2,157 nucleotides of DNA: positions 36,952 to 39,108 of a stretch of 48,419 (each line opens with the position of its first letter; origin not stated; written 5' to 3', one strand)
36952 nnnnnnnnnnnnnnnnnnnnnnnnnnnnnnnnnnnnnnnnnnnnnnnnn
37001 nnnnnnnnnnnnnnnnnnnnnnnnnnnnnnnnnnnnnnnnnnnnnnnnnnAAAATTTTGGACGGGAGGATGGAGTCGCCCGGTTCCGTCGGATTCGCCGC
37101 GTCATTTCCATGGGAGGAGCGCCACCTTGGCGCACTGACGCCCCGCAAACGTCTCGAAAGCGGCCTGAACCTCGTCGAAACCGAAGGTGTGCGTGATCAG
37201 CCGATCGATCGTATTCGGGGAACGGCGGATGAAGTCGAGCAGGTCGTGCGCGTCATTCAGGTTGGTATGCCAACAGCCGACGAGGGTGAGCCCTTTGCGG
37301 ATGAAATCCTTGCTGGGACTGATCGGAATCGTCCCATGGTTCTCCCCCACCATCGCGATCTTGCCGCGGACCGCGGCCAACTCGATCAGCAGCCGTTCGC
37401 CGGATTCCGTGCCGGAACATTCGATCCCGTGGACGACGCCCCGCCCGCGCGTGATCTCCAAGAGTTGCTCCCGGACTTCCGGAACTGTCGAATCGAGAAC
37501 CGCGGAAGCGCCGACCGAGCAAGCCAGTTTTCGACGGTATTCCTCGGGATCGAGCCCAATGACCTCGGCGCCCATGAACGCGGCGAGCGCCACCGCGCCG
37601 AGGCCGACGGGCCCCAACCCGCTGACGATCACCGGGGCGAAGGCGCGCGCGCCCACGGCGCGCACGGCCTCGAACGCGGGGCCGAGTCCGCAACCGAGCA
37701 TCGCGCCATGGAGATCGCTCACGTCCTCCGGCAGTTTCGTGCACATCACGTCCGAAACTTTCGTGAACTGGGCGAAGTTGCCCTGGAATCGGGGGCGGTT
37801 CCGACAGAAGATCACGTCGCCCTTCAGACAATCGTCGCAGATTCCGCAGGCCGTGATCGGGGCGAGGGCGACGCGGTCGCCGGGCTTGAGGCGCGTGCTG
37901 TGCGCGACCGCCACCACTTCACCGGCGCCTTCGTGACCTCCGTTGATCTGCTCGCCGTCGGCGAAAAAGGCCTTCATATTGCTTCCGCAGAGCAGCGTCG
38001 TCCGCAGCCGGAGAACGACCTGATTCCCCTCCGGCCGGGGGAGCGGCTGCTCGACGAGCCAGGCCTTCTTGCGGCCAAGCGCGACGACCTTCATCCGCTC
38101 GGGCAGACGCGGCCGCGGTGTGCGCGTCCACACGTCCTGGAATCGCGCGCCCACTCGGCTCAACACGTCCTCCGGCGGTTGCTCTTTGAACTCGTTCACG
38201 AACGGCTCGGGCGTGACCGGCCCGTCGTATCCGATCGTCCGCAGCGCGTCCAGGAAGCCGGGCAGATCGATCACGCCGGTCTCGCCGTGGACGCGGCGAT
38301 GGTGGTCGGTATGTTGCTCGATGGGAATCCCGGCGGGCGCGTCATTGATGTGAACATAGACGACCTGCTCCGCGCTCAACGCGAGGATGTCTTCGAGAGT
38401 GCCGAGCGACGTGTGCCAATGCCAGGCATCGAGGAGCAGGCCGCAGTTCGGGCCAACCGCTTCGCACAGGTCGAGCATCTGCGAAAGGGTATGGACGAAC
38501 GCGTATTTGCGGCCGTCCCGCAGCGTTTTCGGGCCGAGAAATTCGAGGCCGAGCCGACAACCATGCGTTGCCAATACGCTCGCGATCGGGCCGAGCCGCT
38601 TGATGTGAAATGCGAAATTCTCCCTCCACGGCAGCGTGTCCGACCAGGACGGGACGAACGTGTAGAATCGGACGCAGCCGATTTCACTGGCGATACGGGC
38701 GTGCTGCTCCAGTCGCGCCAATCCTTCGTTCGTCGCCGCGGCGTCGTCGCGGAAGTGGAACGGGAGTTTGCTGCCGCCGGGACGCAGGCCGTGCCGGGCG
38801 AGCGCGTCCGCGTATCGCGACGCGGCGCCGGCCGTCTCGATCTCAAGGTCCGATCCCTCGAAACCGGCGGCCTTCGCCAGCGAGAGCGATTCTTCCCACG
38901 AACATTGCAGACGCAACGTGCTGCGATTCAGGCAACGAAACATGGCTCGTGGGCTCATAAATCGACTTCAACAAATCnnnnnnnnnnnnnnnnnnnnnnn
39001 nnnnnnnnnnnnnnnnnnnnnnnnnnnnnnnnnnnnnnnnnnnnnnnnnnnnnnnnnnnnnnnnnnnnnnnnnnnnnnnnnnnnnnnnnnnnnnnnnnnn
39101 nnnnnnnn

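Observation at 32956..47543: Ten-gene, single-strand, translationally coupled glycan locus joining an exosortase-type surface protein and a pseudopilin to fucosidase and oxidoreductase catabolism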

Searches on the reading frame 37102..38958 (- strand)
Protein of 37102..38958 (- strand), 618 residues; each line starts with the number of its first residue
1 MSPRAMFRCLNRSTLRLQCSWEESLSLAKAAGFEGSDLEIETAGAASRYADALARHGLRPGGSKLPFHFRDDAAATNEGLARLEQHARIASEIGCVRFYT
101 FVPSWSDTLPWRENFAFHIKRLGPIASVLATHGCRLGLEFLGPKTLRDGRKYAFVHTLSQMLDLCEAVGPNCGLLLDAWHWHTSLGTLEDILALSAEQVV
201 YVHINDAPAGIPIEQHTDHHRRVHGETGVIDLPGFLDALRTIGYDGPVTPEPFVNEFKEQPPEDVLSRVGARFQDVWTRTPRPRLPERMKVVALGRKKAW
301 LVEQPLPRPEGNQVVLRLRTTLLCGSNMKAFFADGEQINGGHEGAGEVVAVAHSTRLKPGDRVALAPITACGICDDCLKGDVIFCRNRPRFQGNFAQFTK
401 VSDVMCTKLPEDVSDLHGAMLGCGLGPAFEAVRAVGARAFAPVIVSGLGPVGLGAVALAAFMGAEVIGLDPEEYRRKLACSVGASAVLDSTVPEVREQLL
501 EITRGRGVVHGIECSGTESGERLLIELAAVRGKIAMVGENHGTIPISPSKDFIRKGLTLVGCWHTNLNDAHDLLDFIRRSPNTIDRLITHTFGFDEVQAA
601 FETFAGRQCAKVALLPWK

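Call 5: search_protein_families(library=pfam, proteins=[window:37102-38958:-], max_evalue=0.01)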
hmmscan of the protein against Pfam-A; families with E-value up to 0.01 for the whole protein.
window:37102-38958:- (618 aa): 4 families
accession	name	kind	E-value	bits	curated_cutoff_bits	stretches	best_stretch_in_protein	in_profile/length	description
PF01261.30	AP_endonuc_2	-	1e-28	101.1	31.1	1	26-263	2-236/249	Xylose isomerase-like TIM barrel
PF00107.32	ADH_zinc_N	-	1.2e-22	80.7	31.8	1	450-577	1-127/129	Zinc-binding dehydrogenase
PF08240.17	ADH_N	-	1.7e-14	54.4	23.5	1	312-411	3-104/104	Alcohol dehydrogenase GroES-like domain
PF01262.27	AlaDh_PNT_C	-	0.0041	17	23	1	440-491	28-82/214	Alanine dehydrogenase/PNT, C-terminal domain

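Call 11: search_protein_families(library=ncbifam, proteins=[window:37102-38958:-], max_evalue=0.01)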
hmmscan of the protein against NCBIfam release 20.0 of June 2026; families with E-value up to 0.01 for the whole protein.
window:37102-38958:- (618 aa): 28 families (the best 25 are shown)
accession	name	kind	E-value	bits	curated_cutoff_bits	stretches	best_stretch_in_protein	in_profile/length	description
TIGR00692.1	tdh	equivalog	2.3e-39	135.4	458.35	1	297-615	9-339/340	L-threonine 3-dehydrogenase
NF003808.0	PRK05396.1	equivalog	5.4e-38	130.7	380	1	298-614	12-338/341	L-threonine 3-dehydrogenase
NF041097.1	keto_inos_dh_IolM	equivalog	3.7e-33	114.7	450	1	300-612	41-385/389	scyllo-inosose 3-dehydrogenase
TIGR03989.1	Rxyl_3153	subfamily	6.7e-31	107.9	440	2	393-604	139-358/370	NDMA-dependent alcohol dehydrogenase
TIGR03366.1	HpnZ_proposed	hypoth_equivalog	1.7e-27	96.5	328.1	1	310-597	4-315/315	putative phosphonate catabolism associated alcohol dehydrogenase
NF010344.0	PRK13771.1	subfamily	9.4e-25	87.3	349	1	293-606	5-322/334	putative alcohol dehydrogenase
TIGR03451.1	mycoS_dep_FDH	equivalog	1.7e-23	83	512.9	1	305-604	20-346/358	S-(hydroxymethyl)mycothiol dehydrogenase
NF041172.1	AcrlCoa_red_Thmprot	equivalog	4.8e-23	81.6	500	1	290-607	2-324/334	acryloyl-CoA reductase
NF007642.0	PRK10309.1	equivalog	1.2e-21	77.4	550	1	298-564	11-288/347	galactitol-1-phosphate 5-dehydrogenase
NF007489.0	PRK10083.1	equivalog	1.4e-20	73.6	376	1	300-614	13-335/339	Zn-dependent oxidoreductase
NF007375.0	PRK09880.1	equivalog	1.1e-19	70.4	469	1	294-614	11-341/344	L-idonate 5-dehydrogenase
NF006940.0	PRK09422.1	equivalog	6e-18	64.9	344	1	310-511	23-233/338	alcohol dehydrogenase AdhP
NF047908.1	AldhRedAhr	equivalog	1.3e-15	57.1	470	1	340-604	61-322/335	NADPH-dependent aldehyde reductase Ahr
TIGR02818.1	adh_III_F_hyde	equivalog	2.3e-15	56.6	543.95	2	394-604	139-356/368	S-(hydroxymethyl)glutathione dehydrogenase/class III alcohol dehydrogenase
TIGR03201.1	dearomat_had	equivalog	1.5e-12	47.2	338.65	1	305-564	17-300/349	6-hydroxycyclohex-1-ene-1-carbonyl-CoA dehydrogenase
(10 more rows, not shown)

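Call 14: find_homologous_proteins(query=window:37102-38958:-, max_evalue=1e-10)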
Query window:37102-38958:- (618 aa): 142 proteins with E <= 1e-10 among 8000 candidates; the best 120 are listed.
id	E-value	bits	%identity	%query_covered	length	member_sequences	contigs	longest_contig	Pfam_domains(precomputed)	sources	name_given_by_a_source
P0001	0.0e+0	1353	95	99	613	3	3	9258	PF01261.31,PF00107.33,PF08240.18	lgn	-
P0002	0.0e+0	1116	75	100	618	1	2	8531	PF01261.31,PF00107.33,PF13602.13,PF08240.18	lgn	-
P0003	1.3e-282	957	66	99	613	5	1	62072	PF01261.31,PF00107.33,PF08240.18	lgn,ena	-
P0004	1.9e-252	857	61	99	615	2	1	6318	PF01261.31,PF00107.33,PF08240.18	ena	-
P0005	2.5e-252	857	60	99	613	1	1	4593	PF01261.31,PF00107.33,PF08240.18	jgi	-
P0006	5.3e-249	846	58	99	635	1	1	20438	PF01261.31,PF00107.33,PF08240.18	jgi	-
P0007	4.2e-247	840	58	99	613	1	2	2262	PF01261.31,PF00107.33,PF08240.18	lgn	-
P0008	2.2e-244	831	58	99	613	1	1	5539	PF01261.31,PF00107.33,PF08240.18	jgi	-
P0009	1.6e-241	821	57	99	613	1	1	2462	PF01261.31,PF00107.33,PF08240.18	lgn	-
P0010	1.6e-241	821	60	97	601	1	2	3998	PF01261.31,PF00107.33,PF08240.18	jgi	jgi:threonine dehydrogenase-like Zn-dependent dehydrogenase/sugar phosphate isomerase/epimerase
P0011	2.8e-241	820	59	99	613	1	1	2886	PF01261.31,PF00107.33,PF08240.18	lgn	-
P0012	7.6e-241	819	59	99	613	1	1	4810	PF01261.31,PF00107.33,PF08240.18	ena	-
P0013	5.9e-240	816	57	99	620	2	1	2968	PF01261.31,PF00107.33,PF08240.18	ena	-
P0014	1.8e-237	808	58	99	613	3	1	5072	PF01261.31,PF00107.33,PF08240.18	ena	-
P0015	4.1e-237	807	58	99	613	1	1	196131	PF01261.31,PF00107.33,PF08240.18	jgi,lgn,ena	-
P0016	1.5e-236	805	60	99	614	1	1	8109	PF01261.31,PF00107.33,PF08240.18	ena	-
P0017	3.1e-236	804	58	99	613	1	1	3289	PF01261.31,PF00107.33,PF08240.18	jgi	jgi:threonine dehydrogenase-like Zn-dependent dehydrogenase/sugar phosphate isomerase/epimerase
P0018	4.7e-236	803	58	99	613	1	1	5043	PF01261.31,PF00107.33,PF08240.18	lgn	-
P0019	9.4e-236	802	57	99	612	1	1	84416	PF01261.31,PF00107.33,PF08240.18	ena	-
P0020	2.9e-235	801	59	99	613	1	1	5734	PF01261.31,PF00107.33,PF08240.18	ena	-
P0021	4.7e-235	800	58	99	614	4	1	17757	PF01261.31,PF00107.33,PF08240.18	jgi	-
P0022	8.0e-235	799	58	99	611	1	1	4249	PF01261.31,PF00107.33,PF08240.18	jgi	jgi:threonine dehydrogenase-like Zn-dependent dehydrogenase/sugar phosphate isomerase/epimerase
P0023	8.8e-235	799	57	99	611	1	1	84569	PF01261.31,PF00107.33,PF08240.18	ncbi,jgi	jgi:threonine dehydrogenase-like Zn-dependent dehydrogenase/sugar phosphate isomerase/epimerase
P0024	1.7e-234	798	57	99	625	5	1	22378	PF01261.31,PF00107.33,PF08240.18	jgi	-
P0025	9.3e-234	796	57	99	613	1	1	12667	PF01261.31,PF00107.33,PF08240.18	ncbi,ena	-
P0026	2.3e-233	794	56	99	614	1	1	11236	PF01261.31,PF00107.33,PF08240.18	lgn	-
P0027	3.1e-232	791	57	99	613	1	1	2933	PF01261.31,PF00107.33,PF08240.18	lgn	-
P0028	4.4e-232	790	55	99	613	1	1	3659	PF01261.31,PF00107.33,PF08240.18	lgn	-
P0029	1.2e-231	789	59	96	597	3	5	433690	PF01261.31,PF00107.33,PF08240.18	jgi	jgi:threonine dehydrogenase-like Zn-dependent dehydrogenase/sugar phosphate isomerase/epimerase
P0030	1.3e-231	789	55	99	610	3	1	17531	PF01261.31,PF00107.33,PF08240.18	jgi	-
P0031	4.8e-231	787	56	99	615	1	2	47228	PF01261.31,PF00107.33,PF08240.18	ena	-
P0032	2.4e-230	784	57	99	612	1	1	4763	PF01261.31,PF00107.33,PF08240.18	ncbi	-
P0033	2.8e-229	781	55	99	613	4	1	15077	PF01261.31,PF00107.33,PF08240.18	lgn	-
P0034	5.8e-229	780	56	99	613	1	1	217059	PF01261.31,PF00107.33,PF08240.18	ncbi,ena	-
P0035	1.9e-228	778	55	99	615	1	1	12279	PF01261.31,PF00107.33,PF08240.18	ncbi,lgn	ncbi:MAG: zinc-binding dehydrogenase [Phycisphaerae bacterium]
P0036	8.6e-228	776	55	99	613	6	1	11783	PF01261.31,PF00107.33,PF08240.18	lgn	-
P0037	7.1e-227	773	55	99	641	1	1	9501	PF01261.31,PF00107.33,PF08240.18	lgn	-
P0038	1.3e-224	765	56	99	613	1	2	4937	PF01261.31,PF00107.33,PF08240.18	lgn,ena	-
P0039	9.3e-224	763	56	99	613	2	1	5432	PF01261.31,PF00107.33,PF08240.18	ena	-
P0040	1.2e-223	762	55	99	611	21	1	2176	PF01261.31,PF00107.33,PF08240.18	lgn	-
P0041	1.4e-223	762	57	97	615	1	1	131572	PF01261.31,PF00107.33,PF08240.18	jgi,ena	-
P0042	6.8e-223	760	55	99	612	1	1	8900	PF01261.31,PF00107.33,PF08240.18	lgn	-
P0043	1.6e-220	752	55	99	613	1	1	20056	PF01261.31,PF00107.33,PF08240.18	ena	-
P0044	4.0e-219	747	52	99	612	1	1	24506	PF01261.31,PF00107.33,PF08240.18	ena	-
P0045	1.7e-218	745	55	99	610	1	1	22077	PF01261.31,PF00107.33,PF08240.18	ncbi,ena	-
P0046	7.7e-218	743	54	99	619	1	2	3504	PF01261.31,PF00107.33,PF08240.18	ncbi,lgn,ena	-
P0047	8.0e-217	740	54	99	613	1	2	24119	PF01261.31,PF00107.33,PF08240.18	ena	-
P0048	3.8e-213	728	52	99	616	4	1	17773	PF01261.31,PF00107.33,PF08240.18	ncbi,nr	ncbi:MAG: zinc-binding dehydrogenase [Planctomycetes bacterium]|nr:zinc-binding dehydrogenase [Planc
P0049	4.5e-210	717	53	99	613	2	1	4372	PF01261.31,PF00107.33,PF08240.18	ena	-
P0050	5.4e-210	717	58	84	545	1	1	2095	PF01261.31,PF00107.33,PF08240.18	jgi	jgi:threonine dehydrogenase-like Zn-dependent dehydrogenase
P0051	9.7e-210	716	52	99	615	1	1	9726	PF01261.31,PF00107.33,PF16912.12,PF08240.18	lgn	-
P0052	8.8e-206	703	60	82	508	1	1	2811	PF01261.31,PF00107.33,PF08240.18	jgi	jgi:threonine dehydrogenase-like Zn-dependent dehydrogenase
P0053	4.9e-201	688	50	99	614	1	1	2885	PF01261.31,PF00107.33,PF08240.18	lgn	-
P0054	1.1e-200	686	51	98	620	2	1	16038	PF01261.31,PF00107.33,PF08240.18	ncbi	ncbi:MAG: TIM barrel protein [bacterium]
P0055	4.8e-197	674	49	99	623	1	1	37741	PF01261.31,PF00107.33,PF08240.18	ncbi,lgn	-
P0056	4.7e-189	648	48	99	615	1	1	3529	PF01261.31,PF00107.33,PF08240.18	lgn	-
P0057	6.5e-188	644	47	99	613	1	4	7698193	PF01261.31,PF00107.33,PF08240.18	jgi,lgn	-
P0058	1.0e-180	620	45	99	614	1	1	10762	PF01261.31,PF00107.33,PF08240.18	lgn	-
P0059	4.3e-180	618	49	91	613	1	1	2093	PF01261.31,PF00107.33,PF08240.18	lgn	-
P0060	3.1e-178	612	47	99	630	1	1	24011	PF01261.31,PF00107.33,PF08240.18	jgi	jgi:threonine dehydrogenase-like Zn-dependent dehydrogenase/sugar phosphate isomerase/epimerase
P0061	1.1e-174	601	59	74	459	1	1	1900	PF01261.31,PF00107.33,PF08240.18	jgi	jgi:threonine dehydrogenase-like Zn-dependent dehydrogenase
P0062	6.4e-172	591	46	99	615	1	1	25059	PF01261.31,PF00107.33,PF08240.18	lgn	-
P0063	5.3e-167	575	46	91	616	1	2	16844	PF01261.31,PF00107.33,PF08240.18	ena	-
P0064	5.6e-132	459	51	63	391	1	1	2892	PF00107.33,PF08240.18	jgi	jgi:threonine dehydrogenase-like Zn-dependent dehydrogenase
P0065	6.8e-116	406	53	54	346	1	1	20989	PF00107.33,PF08240.18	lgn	-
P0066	5.1e-80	288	34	99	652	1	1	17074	PF01261.31,PF00107.33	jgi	jgi:2-desacetyl-2-hydroxyethyl bacteriochlorophyllide A dehydrogenase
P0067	2.5e-72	262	38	76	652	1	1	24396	PF01261.31,PF00107.33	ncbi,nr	ncbi:MAG: TIM barrel protein [Capsulimonadales bacterium]|nr:TIM barrel protein [Capsulimonadales ba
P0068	1.8e-65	240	48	38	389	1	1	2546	PF01261.31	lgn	-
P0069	8.4e-63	231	48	38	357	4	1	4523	PF01261.31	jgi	-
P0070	1.3e-62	230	43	44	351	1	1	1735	PF01261.31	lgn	-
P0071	2.9e-62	229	38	54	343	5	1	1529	PF00107.33,PF16912.12,PF08240.18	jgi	-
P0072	1.8e-54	203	41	45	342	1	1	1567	PF00107.33,PF13602.13,PF08240.18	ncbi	-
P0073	7.4e-50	188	35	52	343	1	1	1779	PF00107.33,PF08240.18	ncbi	-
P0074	1.1e-49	188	35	53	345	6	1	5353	PF00107.33,PF08240.18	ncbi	-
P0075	1.2e-30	125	36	40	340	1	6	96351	PF01261.31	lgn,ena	-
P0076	3.6e-22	97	29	49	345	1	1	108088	PF00107.33,PF16912.12,PF13602.13,PF08240.18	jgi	-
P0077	2.3e-21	94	28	54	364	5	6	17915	PF00107.33,PF16912.12,PF13602.13,PF08240.18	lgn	-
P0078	4.9e-21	93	28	49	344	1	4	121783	PF00107.33,PF16912.12,PF01728.26,PF13602.13,PF08240.18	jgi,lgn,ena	jgi:L-iditol 2-dehydrogenase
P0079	1.7e-20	91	29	49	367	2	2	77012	PF00107.33,PF13602.13,PF08240.18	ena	-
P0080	2.6e-20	91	29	48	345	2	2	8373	PF00107.33,PF16912.12,PF13602.13,PF08240.18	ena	-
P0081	4.3e-20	90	29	48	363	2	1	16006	PF00107.33,PF13602.13,PF08240.18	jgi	jgi:S-(hydroxymethyl)glutathione dehydrogenase / alcohol dehydrogenase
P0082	4.8e-20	90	28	52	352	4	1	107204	PF00107.33,PF16912.12,PF13602.13,PF08240.18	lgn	-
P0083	1.6e-19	88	32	39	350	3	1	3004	PF00107.33,PF16912.12,PF08240.18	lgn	-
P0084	1.7e-19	88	29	49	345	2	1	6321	PF00107.33,PF16912.12,PF08240.18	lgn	-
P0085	2.7e-19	87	31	49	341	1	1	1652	PF00107.33,PF16912.12,PF01262.28,PF08240.18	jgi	jgi:L-iditol 2-dehydrogenase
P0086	5.1e-19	86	27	48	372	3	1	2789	PF00107.33,PF16912.12,PF13602.13,PF08240.18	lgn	-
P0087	8.0e-19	86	31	51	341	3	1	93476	PF00107.33,PF16912.12,PF01262.28,PF08240.18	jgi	-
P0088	9.0e-18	82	29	51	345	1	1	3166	PF00107.33,PF16912.12,PF13602.13,PF08240.18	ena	-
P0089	1.5e-17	81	29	50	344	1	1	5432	PF00107.33,PF16912.12,PF13602.13,PF08240.18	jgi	jgi:L-gulonate 5-dehydrogenase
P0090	1.6e-17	81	28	52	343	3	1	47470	PF00107.33,PF16912.12,PF13602.13,PF08240.18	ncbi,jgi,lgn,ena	-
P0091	2.3e-17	81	27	50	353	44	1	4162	PF00107.33,PF16912.12,PF13602.13,PF08240.18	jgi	jgi:threonine dehydrogenase-like Zn-dependent dehydrogenase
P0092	2.4e-17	81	37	30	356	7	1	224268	PF00107.33,PF16912.12,PF13602.13,PF08240.18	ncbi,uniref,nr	ncbi:zinc-binding dehydrogenase [Curtobacterium sp. MCBD17_019]|uniref:zinc-binding dehydrogenase n=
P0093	3.2e-17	80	29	50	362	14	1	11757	PF00107.33,PF16912.12,PF13602.13,PF08240.18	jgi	jgi:L-iditol 2-dehydrogenase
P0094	3.6e-17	80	29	53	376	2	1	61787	PF00107.33,PF16912.12,PF08240.18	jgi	jgi:Zn-dependent alcohol dehydrogenase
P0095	4.3e-17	80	27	50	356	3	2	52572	PF00107.33,PF16912.12,PF13602.13,PF08240.18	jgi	jgi:L-iditol 2-dehydrogenase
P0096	5.0e-17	80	28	50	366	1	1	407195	PF00107.33,PF16912.12,PF13602.13,PF08240.18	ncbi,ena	-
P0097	1.0e-16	79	30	53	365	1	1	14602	PF00107.33,PF13602.13,PF08240.18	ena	-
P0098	1.1e-16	79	28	49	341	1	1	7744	PF00107.33,PF16912.12,PF01262.28,PF08240.18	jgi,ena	-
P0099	2.1e-16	78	32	33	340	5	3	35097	PF00107.33,PF13602.13,PF08240.18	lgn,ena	-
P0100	3.2e-16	77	28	48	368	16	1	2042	PF00107.33,PF16912.12,PF13602.13,PF08240.18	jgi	jgi:Zn-dependent alcohol dehydrogenase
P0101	2.3e-15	74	29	51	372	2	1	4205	PF00107.33,PF13602.13,PF08240.18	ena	-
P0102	2.5e-15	74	29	51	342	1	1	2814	PF00107.33,PF16912.12,PF08240.18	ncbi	-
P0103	2.8e-15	74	25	48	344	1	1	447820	PF00107.33,PF16912.12,PF13602.13,PF08240.18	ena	-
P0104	7.1e-15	73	28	50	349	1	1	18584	PF00107.33,PF13602.13,PF08240.18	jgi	jgi:2-desacetyl-2-hydroxyethyl bacteriochlorophyllide A dehydrogenase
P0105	8.2e-15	72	28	48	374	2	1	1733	PF00107.33,PF16912.12,PF13602.13,PF08240.18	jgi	jgi:Zn-dependent alcohol dehydrogenase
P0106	9.7e-15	72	34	30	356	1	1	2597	PF00107.33,PF16912.12,PF13602.13,PF08240.18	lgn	-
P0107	1.4e-14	72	26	51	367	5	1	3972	PF00107.33,PF08240.18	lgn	-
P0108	1.5e-14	72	26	52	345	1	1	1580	PF00107.33,PF16912.12,PF08240.18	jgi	jgi:L-iditol 2-dehydrogenase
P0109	1.5e-14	71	26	51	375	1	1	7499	PF00107.33,PF08240.18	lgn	-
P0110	2.4e-14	71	29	53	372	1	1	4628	PF00107.33,PF16912.12,PF13602.13,PF08240.18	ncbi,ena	-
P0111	2.7e-14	71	28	55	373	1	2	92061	PF00107.33,PF16912.12,PF13602.13,PF08240.18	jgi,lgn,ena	-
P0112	2.9e-14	71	29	50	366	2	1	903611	PF00107.33,PF13602.13,PF08240.18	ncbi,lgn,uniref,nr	ncbi:zinc-binding dehydrogenase [Microlunatus flavus]|uniref:S-(Hydroxymethyl)glutathione dehydrogen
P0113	3.6e-14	70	26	50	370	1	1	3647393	PF00107.33,PF16912.12,PF13602.13,PF08240.18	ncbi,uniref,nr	ncbi:zinc-binding dehydrogenase [Gryllotalpicola protaetiae]|uniref:Zn-dependent alcohol dehydrogena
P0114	1.2e-13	69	30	50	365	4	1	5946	PF00107.33,PF16912.12,PF13602.13,PF08240.18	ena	-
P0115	1.3e-13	68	26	49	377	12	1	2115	PF00107.33,PF16912.12,PF08240.18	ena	-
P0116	1.4e-13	68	27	51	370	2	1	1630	PF00107.33,PF16912.12,PF13602.13,PF08240.18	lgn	-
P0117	2.0e-13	68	25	52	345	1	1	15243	PF00107.33,PF16912.12,PF08240.18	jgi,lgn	jgi:2-desacetyl-2-hydroxyethyl bacteriochlorophyllide A dehydrogenase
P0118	2.7e-13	67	28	50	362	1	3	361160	PF00107.33,PF13602.13,PF08240.18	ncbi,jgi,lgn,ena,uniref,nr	ncbi:Zn-dependent alcohol dehydrogenase [Thermomonospora catenispora]|uniref:Zn-dependent alcohol de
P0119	2.8e-13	67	26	47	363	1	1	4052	PF00107.33,PF13602.13,PF08240.18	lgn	-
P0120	4.9e-13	67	28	44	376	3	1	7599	PF00107.33,PF13602.13,PF08240.18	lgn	-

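Call 16: find_related_loci(query=A1, collection=genome_contigs, flank=10000)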
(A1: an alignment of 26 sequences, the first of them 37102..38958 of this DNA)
Query A1 (618 aa) in genome_contigs; peptide patterns used: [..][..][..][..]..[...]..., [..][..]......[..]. (x = any residue, [..] = any of these).
599 stretches matched a pattern (row limit reached: there are more); 570 encode a relative of the query (tblastn E <= 1e-3); the best 80 are kept; 80 distinct loci.
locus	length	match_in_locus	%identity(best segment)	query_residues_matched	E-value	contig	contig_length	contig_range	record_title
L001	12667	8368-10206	57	6-618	0e+0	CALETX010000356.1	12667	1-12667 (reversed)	MAG: uncultured bacterium isolate R1_Bin_Bin_98_1 genome assembly, contig: c_000000385489, whole genome shotgun sequence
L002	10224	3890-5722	57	6-616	0e+0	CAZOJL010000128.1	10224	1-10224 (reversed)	MAG TPA_asm: uncultured Akkermansia sp. isolate SRP178699_co1_614 genome assembly, contig: NODE_9044_length_10224_cov_22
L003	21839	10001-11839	56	6-618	0e+0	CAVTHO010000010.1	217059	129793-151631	MAG: uncultured Spirochaetota bacterium isolate MFD05942.bin.2.325 genome assembly, contig: contig_66227, whole genome s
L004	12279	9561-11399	55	6-616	0e+0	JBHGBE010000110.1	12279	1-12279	MAG: Phycisphaerae bacterium isolate SBS.BIN.4 SBSBIN4_contig_110, whole genome shotgun sequence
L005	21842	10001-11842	55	5-618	0e+0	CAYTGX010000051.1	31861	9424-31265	MAG TPA_asm: uncultured Spirochaetaceae bacterium isolate binchicken_co54_275 genome assembly, contig: NODE_2357_length_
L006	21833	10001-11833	57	6-616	0e+0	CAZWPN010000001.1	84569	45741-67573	MAG TPA_asm: uncultured Victivallales bacterium isolate SRP272421_co4_76 genome assembly, contig: NODE_325_length_84569_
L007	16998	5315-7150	52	6-618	0e+0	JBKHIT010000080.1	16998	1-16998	MAG: Candidatus Brocadiia bacterium isolate D3M15_1 NODE_245_length_16998_cov_14.375612, whole genome shotgun sequence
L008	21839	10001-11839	49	6-616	0e+0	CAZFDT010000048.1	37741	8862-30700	MAG TPA_asm: uncultured Phycisphaeraceae bacterium isolate binchicken_co350_112 genome assembly, contig: NODE_1564_lengt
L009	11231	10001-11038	62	273-618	5e-140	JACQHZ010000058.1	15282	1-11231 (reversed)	MAG: Verrucomicrobia bacterium isolate NC_groundwater_1112_Ag_S2p5_58_80 S_2p5_S6_coassembly_k141_731009, whole genome s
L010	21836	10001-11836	40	10-618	8e-120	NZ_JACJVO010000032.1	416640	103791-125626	Cohnella zeiphila strain CBP-2801 contig_32, whole genome shotgun sequence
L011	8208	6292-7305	54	278-618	2e-116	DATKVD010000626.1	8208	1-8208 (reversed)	MAG TPA_asm: Planctomycetota bacterium isolate SMAG_U14124 k141_3461208, whole genome shotgun sequence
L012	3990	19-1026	51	281-616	2e-110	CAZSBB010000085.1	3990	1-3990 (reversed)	MAG TPA_asm: uncultured Phycisphaeraceae bacterium isolate binchicken_co208_234 genome assembly, contig: NODE_32640_leng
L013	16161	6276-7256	48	289-616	1e-96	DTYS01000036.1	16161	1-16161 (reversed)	MAG TPA_asm: Candidatus Latescibacterota bacterium isolate UWMA-0227 k99_1330897, whole genome shotgun sequence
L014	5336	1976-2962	47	289-617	3e-90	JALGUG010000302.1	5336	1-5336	MAG: Candidatus Zipacnadia bacterium isolate Meg22_1214_Bin_133 Meg22_1214_Bin_133_scaffold_67801, whole genome shotgun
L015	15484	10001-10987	45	289-617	7e-88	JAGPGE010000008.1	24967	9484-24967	MAG: Armatimonadota bacterium isolate Gw_SlDig_bin_68 Gw_SlDig_3147_length_24967_cov_5.259058, whole genome shotgun sequ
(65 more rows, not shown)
